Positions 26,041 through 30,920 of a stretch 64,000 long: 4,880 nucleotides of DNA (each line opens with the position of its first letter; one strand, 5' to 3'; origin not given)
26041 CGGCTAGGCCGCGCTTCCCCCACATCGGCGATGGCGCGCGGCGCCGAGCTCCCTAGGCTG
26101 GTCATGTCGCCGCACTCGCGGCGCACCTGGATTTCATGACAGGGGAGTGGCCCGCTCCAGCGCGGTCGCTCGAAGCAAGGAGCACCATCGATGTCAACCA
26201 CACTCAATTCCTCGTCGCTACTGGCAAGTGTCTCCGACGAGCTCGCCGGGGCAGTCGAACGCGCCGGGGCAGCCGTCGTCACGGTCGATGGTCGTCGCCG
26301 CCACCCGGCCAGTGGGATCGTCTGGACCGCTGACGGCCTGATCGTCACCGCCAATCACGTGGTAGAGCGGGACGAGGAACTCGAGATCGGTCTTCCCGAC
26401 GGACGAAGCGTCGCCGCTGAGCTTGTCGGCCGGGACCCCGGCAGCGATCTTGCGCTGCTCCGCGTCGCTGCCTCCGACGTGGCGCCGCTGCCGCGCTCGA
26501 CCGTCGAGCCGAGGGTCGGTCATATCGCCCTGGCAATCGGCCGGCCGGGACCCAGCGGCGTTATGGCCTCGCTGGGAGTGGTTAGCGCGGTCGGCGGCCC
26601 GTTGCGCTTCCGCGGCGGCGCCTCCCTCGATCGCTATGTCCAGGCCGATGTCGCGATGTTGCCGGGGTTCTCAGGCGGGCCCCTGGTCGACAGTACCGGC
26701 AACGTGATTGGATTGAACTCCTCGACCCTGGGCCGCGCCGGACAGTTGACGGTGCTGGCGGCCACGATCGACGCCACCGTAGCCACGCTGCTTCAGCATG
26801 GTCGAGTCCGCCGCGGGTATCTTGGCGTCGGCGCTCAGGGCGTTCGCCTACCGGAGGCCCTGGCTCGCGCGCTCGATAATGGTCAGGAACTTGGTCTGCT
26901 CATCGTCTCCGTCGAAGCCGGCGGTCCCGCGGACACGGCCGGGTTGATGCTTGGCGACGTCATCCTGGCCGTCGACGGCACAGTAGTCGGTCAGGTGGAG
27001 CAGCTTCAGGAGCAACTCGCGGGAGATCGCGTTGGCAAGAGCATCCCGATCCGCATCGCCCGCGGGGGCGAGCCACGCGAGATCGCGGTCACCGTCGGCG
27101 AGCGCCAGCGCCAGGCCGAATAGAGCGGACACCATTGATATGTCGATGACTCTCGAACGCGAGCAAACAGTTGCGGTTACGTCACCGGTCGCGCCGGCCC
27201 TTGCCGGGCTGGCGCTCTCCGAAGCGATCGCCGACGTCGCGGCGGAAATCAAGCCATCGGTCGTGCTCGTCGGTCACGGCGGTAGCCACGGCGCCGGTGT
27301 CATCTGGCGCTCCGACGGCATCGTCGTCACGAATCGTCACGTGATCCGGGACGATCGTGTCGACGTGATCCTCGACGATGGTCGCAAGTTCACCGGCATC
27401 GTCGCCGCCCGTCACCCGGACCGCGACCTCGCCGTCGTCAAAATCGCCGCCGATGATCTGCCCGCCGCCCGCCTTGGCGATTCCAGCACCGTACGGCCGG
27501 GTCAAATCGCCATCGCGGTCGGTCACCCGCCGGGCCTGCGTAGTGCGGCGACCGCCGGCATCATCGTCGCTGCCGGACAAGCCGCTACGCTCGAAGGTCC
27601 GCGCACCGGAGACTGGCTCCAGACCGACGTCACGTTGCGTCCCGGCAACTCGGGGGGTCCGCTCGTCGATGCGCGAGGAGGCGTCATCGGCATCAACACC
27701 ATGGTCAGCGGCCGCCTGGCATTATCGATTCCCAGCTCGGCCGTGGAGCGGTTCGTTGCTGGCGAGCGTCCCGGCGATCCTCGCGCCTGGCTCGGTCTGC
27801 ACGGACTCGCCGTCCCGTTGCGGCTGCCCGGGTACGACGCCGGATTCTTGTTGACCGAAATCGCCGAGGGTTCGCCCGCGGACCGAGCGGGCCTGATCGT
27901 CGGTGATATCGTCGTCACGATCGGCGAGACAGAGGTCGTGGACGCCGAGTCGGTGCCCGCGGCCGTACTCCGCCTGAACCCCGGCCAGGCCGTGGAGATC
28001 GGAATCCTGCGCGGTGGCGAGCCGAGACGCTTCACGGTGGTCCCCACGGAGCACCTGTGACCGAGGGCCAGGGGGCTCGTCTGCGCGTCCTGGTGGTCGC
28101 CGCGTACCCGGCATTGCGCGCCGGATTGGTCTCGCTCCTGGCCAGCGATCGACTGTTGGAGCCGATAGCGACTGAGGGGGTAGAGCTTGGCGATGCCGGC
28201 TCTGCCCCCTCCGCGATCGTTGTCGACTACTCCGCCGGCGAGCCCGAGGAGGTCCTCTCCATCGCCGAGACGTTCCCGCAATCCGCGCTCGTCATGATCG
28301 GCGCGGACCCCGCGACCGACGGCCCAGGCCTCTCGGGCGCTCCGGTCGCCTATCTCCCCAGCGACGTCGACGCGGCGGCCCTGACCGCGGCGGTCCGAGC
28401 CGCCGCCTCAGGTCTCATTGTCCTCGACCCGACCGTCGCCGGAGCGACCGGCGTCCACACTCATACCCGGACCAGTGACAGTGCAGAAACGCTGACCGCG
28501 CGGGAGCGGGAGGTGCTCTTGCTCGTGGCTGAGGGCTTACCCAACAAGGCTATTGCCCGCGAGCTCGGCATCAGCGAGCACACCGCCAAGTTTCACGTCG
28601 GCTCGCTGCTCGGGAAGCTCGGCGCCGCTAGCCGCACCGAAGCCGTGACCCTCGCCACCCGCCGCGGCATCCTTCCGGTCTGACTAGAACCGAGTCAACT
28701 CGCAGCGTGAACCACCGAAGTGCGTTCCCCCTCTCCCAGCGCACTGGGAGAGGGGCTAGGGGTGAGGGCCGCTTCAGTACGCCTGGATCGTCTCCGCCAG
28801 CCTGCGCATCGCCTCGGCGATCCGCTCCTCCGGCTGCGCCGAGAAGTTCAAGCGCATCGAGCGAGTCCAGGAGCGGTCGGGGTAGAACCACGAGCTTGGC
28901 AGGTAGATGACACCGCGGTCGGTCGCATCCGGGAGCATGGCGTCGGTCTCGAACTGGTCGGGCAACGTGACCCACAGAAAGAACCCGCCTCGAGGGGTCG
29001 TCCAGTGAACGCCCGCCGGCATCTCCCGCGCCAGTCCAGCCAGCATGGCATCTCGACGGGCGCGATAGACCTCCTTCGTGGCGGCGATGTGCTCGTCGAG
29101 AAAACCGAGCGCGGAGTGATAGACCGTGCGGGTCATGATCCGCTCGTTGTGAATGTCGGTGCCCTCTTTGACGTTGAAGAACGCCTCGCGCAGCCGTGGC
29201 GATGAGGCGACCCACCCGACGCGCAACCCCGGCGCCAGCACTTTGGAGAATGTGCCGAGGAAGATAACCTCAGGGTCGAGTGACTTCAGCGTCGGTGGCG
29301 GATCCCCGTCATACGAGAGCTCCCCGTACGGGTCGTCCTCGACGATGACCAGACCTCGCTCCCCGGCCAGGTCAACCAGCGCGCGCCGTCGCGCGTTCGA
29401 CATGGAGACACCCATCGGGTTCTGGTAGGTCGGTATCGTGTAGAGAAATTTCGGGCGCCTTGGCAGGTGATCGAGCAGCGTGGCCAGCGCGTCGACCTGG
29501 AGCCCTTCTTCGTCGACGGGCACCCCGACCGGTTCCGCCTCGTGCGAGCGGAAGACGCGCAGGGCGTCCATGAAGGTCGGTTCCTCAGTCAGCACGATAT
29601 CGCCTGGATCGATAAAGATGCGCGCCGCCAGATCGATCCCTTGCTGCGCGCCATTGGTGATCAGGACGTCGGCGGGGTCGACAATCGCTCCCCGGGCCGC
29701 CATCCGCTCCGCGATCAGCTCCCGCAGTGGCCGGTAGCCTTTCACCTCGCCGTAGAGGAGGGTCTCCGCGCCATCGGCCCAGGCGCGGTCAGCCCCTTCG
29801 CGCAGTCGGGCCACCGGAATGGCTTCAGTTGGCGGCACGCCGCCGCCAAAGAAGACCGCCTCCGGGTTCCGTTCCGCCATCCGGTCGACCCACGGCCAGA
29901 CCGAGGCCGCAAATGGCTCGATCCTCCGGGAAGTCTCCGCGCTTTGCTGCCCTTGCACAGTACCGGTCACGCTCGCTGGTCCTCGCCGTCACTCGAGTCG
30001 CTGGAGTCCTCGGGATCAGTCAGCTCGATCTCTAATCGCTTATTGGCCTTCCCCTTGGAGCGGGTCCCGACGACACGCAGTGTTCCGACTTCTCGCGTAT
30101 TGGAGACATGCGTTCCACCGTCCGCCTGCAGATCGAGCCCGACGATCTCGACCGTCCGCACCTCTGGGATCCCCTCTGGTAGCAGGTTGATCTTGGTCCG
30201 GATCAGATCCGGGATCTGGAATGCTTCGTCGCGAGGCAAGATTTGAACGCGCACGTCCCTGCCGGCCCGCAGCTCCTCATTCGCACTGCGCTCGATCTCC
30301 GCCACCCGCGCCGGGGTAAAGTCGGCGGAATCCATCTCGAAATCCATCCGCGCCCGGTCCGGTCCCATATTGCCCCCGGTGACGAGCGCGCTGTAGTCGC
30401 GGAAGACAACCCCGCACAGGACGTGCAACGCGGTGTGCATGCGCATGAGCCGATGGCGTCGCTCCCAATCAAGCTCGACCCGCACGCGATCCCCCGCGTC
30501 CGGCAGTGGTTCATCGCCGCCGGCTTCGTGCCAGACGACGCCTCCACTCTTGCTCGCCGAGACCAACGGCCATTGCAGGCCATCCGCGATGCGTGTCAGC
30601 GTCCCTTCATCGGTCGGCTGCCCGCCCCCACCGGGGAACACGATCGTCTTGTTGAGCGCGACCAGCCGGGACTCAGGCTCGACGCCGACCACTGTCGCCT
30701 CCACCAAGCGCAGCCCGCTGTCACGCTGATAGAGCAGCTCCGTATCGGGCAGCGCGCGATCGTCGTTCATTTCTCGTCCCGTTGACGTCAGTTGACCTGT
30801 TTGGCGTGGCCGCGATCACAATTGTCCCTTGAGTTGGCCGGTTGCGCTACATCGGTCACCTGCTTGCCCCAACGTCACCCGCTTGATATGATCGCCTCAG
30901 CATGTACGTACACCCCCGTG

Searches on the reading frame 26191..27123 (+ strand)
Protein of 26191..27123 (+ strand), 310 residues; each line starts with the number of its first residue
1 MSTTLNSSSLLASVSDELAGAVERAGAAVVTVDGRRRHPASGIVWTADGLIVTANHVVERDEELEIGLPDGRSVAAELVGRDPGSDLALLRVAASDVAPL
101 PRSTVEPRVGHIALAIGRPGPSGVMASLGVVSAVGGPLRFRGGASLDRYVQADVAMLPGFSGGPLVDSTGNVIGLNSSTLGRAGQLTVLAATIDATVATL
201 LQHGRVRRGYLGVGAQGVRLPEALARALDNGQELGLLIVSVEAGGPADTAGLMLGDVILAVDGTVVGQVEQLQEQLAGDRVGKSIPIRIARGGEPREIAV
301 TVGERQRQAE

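Call 34: search_protein_families(library=pfam, proteins=[window:26191-27123:+], max_evalue=1e-8)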
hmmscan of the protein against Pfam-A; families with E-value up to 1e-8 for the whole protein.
window:26191-27123:+ (310 aa): 3 families
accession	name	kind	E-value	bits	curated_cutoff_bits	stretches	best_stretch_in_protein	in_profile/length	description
PF13365.12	Trypsin_2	-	4e-30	105.9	27.6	1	40-175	1-144/144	Trypsin-like peptidase domain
PF13180.12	PDZ_2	-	1.9e-14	54.2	27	1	210-302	2-80/80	PDZ domain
PF17820.7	PDZ_6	-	3.5e-10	39.9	27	1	238-291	2-54/54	PDZ domain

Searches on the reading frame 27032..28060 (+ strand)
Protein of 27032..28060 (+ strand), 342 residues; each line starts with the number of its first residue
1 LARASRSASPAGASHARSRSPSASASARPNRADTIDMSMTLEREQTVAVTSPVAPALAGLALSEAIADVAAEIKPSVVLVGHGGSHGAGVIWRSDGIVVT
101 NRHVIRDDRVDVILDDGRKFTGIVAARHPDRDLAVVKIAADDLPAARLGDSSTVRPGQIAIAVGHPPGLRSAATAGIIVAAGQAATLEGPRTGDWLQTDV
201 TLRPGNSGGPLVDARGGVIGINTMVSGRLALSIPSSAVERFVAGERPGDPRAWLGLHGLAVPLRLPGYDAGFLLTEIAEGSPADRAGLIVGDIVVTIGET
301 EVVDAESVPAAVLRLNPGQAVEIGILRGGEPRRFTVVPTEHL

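Call 34: search_protein_families(library=pfam, proteins=[window:27032-28060:+], max_evalue=1e-8)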
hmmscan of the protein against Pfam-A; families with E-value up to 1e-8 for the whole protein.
window:27032-28060:+ (342 aa): 3 families
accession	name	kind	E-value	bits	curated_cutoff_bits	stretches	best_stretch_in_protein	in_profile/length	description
PF13365.12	Trypsin_2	-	2.4e-31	109.9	27.6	1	87-221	1-144/144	Trypsin-like peptidase domain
PF13180.12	PDZ_2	-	1.4e-10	41.7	27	1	272-336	14-78/80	PDZ domain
PF00089.32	Trypsin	-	4.1e-09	37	20.6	1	82-227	21-200/220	Trypsin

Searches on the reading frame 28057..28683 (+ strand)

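Call 34: search_protein_families(library=pfam, proteins=[window:28057-28683:+], max_evalue=1e-8)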
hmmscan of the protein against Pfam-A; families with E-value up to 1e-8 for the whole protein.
window:28057-28683:+ (208 aa): 1 family
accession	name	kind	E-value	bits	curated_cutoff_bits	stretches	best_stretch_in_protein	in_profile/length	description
PF00196.25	GerE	-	4.2e-20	71.6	23.5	1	145-200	2-57/57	Bacterial regulatory proteins, luxR family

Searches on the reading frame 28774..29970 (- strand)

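Call 34: search_protein_families(library=pfam, proteins=[window:28774-29970:-], max_evalue=1e-8)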
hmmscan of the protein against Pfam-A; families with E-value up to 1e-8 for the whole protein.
window:28774-29970:- (398 aa): 2 families
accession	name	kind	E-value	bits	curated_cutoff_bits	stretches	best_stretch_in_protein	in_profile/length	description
PF00155.27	Aminotran_1_2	-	2.5e-33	116.2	19.7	1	56-391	22-361/361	Aminotransferase class I and II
PF12897.13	Asp_aminotransf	-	6e-09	35.7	27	0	61-396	53-410/421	Aspartate amino-transferase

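Call 75: search_protein_families(library=ncbifam, proteins=[window:28774-29970:-], max_evalue=1e-20)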
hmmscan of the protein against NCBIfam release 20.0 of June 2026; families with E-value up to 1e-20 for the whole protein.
window:28774-29970:- (398 aa): 20 families
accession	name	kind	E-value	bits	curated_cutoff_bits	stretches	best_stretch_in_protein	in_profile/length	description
NF052282.1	PLP_TF_PdxR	equivalog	8.6e-72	242.6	320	1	36-391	92-447/448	MocR-like pyridoxine biosynthesis transcription factor PdxR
NF052290.2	MocR_like_YczR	exception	1.6e-65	221.6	487.4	1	75-394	139-457/458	MocR-like transcription factor YczR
TIGR04461.1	endura_MppQ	equivalog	4.4e-62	210.4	540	1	49-394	25-379/392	enduracididine biosynthesis enzyme MppQ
NF052281.1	rhizopine_MocR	equivalog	2.2e-52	178.3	650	1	30-394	115-478/479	rhizopine catabolism transcriptional regulator MocR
NF052286.1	ecto_TF_EhuR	exception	2e-41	142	480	1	79-396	138-450/458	MocR-like ectoine utilization transcription factor EhuR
NF041364.1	GntC_guanitoxin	equivalog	1.1e-40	139.7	415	1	52-393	12-355/356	guanitoxin biosynthesis PLP-dependent (S)-gamma-hydroxy-L-arginine cyclodehydratase GntC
NF005732.0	PRK07550.1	equivalog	6.1e-31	107.8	366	1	21-393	17-386/389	aminotransferase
NF052285.1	GABA_TF_GabR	exception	7e-30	104.2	600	1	74-394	131-455/456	MocR-like transcriptional regulator GabR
NF004770.0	PRK06108.1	subfamily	1.4e-29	103.2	422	1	55-396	53-393/396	pyridoxal phosphate-dependent aminotransferase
NF005855.0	PRK07777.1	equivalog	1.2e-28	100.5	553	1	12-394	5-387/391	pyridoxal phosphate-dependent aminotransferase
NF005305.0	PRK06836.1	equivalog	7.7e-28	97.8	376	1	70-396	68-392/396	pyridoxal phosphate-dependent aminotransferase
TIGR03947.1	viomycin_VioD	equivalog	1.9e-27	96.1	390.9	1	75-393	49-357/359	capreomycidine synthase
NF006756.0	PRK09276.1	subfamily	3e-27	95.6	507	1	67-393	59-384/387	LL-diaminopimelate aminotransferase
TIGR03540.1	DapC_direct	equivalog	5.2e-26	91.5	593.25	1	68-393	58-382/383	LL-diaminopimelate aminotransferase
NF005744.0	PRK07568.1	subfamily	8.5e-26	90.7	389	1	69-398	58-393/398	pyridoxal phosphate-dependent aminotransferase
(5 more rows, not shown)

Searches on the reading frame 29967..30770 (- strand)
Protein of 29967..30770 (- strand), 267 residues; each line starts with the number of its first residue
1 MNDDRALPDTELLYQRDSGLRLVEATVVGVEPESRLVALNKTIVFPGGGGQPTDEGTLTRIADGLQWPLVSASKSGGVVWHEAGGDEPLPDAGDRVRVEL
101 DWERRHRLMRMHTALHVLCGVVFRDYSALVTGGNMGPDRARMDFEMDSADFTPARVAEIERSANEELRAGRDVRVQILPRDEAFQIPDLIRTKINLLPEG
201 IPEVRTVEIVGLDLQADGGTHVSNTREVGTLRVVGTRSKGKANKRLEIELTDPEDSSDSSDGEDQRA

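Call 34: search_protein_families(library=pfam, proteins=[window:29967-30770:-], max_evalue=1e-8)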
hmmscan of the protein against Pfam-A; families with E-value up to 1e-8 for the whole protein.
window:29967-30770:- (267 aa): 1 family
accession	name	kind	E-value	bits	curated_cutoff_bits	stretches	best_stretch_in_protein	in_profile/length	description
PF07973.19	tRNA_SAD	-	6.1e-09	36.1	24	0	204-247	1-44/44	Threonyl and Alanyl tRNA synthetase second additional domain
